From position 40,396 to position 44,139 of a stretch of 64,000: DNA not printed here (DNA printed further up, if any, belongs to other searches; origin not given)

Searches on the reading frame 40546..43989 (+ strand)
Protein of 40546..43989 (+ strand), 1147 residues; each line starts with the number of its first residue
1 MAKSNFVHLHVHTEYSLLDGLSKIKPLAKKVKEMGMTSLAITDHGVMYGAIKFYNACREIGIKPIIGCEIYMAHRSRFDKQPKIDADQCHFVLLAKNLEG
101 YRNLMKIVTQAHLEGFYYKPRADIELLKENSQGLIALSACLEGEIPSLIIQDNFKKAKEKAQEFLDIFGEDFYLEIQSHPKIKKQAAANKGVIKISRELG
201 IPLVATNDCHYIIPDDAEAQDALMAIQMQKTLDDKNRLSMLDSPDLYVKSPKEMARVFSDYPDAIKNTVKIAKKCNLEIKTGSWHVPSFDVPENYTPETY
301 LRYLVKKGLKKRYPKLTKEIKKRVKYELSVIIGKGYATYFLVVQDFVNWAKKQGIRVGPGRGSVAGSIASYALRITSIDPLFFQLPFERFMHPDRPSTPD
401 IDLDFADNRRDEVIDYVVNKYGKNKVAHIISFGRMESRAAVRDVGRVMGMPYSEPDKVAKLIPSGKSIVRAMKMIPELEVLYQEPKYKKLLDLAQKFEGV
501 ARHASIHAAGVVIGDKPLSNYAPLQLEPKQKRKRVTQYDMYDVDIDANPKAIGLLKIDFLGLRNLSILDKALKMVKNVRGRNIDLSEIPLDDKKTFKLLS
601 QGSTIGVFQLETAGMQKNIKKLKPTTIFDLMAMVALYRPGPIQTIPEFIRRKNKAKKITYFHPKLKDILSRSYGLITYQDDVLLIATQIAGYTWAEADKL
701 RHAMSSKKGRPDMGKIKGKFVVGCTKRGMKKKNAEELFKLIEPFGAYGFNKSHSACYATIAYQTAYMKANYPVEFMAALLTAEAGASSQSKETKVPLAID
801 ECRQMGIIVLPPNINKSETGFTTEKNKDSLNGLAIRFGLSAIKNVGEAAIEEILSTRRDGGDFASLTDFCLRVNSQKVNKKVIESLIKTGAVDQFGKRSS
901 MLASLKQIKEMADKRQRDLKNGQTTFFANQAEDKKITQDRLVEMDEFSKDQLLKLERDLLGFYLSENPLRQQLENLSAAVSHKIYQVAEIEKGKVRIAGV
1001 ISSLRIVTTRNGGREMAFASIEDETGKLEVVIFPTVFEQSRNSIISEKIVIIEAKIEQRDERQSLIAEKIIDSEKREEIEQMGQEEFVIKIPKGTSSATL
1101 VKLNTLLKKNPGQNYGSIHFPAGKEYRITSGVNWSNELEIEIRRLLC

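Call 9: search_protein_families(library=ncbifam, proteins=[window:40546-43989:+], max_evalue=1e-10)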
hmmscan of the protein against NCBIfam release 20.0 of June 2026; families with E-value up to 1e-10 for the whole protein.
window:40546-43989:+ (1147 aa): 13 families
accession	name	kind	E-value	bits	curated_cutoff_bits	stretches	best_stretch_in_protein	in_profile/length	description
NF005298.0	PRK06826.1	equivalog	0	1341.5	1260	1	3-1124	2-1118/1151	DNA polymerase III subunit alpha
NF004226.0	PRK05673.1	equivalog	0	1283.5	1002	1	2-1121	2-1108/1146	DNA polymerase III subunit alpha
TIGR00594.1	polc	superfamily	0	1237.9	434.35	1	6-1033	1-1022/1022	DNA polymerase III subunit alpha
NF005617.0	PRK07374.1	equivalog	0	1025.9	1653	1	5-1070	2-1077/1170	DNA polymerase III subunit alpha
NF005377.0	PRK06920.1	equivalog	1.7e-286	953.4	1806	1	5-1118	2-1068/1108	DNA polymerase III subunit alpha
NF004225.0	PRK05672.1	subfamily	4.7e-215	716.9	939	1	4-1076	4-1035/1047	error-prone DNA polymerase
NF007079.0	PRK09532.1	equivalog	3e-205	684.1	1525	1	5-750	2-777/876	DNA polymerase III subunit alpha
NF005516.0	PRK07135.1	equivalog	5.7e-203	676.8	1084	2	262-1068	193-969/974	DNA polymerase III DnaE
NF004550.0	PRK05898.1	equivalog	1.9e-185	618.9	1182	2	204-1011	138-915/971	DNA polymerase III subunit alpha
NF005582.0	PRK07279.1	equivalog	1.6e-177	592.5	1279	1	6-1077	2-968/1033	DNA polymerase III subunit alpha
NF005616.0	PRK07373.1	equivalog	6.5e-81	272.1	646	1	747-1072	36-359/449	DNA polymerase III subunit alpha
NF001688.0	PRK00448.1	equivalog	2.5e-63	214.2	873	1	87-381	613-913/1445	PolC-type DNA polymerase III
TIGR01405.1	polC_Gram_pos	equivalog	1.2e-53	182.3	1043.45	1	87-381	379-678/1211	DNA polymerase III subunit alpha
